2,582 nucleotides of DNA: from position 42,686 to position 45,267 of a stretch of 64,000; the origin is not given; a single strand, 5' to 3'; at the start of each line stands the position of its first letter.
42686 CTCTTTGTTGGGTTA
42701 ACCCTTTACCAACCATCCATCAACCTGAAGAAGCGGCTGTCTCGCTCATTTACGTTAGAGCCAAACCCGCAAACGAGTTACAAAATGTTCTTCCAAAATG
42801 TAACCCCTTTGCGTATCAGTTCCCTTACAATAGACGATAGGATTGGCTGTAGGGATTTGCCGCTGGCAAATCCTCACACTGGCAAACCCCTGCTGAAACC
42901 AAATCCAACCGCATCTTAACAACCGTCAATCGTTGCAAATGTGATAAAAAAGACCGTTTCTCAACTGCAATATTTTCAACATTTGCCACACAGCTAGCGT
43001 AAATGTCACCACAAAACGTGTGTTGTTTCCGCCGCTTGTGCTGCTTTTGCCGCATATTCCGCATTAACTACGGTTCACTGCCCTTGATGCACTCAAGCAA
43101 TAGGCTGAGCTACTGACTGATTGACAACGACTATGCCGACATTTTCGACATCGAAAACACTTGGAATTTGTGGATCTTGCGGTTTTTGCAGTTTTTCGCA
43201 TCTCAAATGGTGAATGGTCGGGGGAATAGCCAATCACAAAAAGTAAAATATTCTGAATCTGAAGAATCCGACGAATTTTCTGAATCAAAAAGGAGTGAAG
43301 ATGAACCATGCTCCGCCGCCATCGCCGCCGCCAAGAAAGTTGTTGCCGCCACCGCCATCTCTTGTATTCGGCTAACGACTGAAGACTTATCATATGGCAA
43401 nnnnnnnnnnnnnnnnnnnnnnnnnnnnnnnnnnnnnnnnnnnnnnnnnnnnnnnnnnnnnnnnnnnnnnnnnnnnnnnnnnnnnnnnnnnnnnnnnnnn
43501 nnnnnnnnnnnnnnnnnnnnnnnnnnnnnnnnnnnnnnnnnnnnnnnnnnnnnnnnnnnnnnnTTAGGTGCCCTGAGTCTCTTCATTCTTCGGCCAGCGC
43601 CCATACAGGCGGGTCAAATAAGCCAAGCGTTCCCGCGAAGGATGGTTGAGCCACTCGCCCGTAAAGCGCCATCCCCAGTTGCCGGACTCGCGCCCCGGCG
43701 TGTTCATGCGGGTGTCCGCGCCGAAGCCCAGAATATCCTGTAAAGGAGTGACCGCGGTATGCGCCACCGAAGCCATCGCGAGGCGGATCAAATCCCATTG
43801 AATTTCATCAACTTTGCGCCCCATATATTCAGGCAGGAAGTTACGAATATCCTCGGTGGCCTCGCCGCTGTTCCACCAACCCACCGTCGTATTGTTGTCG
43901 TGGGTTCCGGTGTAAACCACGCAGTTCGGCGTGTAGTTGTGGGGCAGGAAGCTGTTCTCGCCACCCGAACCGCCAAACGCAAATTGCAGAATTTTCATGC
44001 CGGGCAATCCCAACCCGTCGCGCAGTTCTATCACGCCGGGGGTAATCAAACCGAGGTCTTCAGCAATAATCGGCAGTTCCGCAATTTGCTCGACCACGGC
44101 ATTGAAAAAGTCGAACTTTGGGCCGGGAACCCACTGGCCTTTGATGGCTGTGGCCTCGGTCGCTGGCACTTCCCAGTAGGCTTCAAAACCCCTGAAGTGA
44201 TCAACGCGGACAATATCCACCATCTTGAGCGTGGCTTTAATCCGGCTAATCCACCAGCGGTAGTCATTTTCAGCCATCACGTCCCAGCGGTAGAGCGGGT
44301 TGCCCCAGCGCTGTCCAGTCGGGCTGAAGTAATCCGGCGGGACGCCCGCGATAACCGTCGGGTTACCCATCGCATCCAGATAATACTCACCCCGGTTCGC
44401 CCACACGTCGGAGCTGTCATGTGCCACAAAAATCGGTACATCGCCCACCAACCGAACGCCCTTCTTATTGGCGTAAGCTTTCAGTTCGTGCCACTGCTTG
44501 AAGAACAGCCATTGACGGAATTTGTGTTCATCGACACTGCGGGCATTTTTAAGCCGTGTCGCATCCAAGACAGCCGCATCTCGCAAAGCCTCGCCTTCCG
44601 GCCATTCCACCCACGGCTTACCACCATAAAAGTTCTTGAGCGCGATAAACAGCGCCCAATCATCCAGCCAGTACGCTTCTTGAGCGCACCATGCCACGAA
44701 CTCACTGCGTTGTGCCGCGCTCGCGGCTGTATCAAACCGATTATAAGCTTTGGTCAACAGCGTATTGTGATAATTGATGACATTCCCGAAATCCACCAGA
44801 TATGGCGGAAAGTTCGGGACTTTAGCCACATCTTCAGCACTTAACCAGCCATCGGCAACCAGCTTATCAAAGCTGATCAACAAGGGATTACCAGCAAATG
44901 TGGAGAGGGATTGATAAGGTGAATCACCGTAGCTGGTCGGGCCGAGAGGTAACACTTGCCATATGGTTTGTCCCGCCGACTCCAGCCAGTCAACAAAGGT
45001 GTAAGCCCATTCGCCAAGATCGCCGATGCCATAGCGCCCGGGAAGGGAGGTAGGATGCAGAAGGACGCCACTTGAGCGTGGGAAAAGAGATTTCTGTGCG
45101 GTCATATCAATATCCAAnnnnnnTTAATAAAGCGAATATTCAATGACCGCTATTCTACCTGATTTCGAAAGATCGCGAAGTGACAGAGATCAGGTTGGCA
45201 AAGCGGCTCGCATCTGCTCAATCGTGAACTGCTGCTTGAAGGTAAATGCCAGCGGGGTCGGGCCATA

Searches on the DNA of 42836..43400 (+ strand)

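Call 62: search_dna_similar(query=window:42836-43400:+, collection=phages, mode=distant, max_evalue=0.001, max_rows=8)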
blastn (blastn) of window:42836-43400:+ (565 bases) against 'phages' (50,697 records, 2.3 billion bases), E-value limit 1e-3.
No match.

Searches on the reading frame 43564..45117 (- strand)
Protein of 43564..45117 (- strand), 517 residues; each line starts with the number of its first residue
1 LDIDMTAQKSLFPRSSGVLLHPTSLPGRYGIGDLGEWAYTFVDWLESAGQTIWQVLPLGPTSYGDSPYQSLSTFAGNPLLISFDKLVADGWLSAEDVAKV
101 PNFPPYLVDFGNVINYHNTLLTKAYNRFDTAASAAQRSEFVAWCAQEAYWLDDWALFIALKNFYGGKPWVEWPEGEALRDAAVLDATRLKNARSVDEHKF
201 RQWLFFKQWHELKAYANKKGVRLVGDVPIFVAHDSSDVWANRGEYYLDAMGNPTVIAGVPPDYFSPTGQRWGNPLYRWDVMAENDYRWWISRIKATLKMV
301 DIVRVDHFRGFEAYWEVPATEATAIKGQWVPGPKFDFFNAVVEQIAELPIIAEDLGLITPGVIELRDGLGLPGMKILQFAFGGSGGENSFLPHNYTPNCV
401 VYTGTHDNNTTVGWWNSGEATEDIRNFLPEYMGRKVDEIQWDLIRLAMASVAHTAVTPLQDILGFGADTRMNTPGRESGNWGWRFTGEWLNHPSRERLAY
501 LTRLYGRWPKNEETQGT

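Call 48: find_encoding_contigs(protein=window:43564-45117:-, flank=3000, max_places=8)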
Protein window:43564-45117:- (517 aa): no gene with exactly this product is on record in the collection.

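Call 73: search_protein_families(library=pfam, proteins=[window:43564-45114:-], max_evalue=0.001)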
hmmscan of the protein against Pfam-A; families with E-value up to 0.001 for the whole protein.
window:43564-45114:- (516 aa): 1 family
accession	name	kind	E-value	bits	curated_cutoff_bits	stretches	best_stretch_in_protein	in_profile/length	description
PF02446.23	Glyco_hydro_77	-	3.1e-178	593.9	25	1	19-485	1-460/465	4-alpha-glucanotransferase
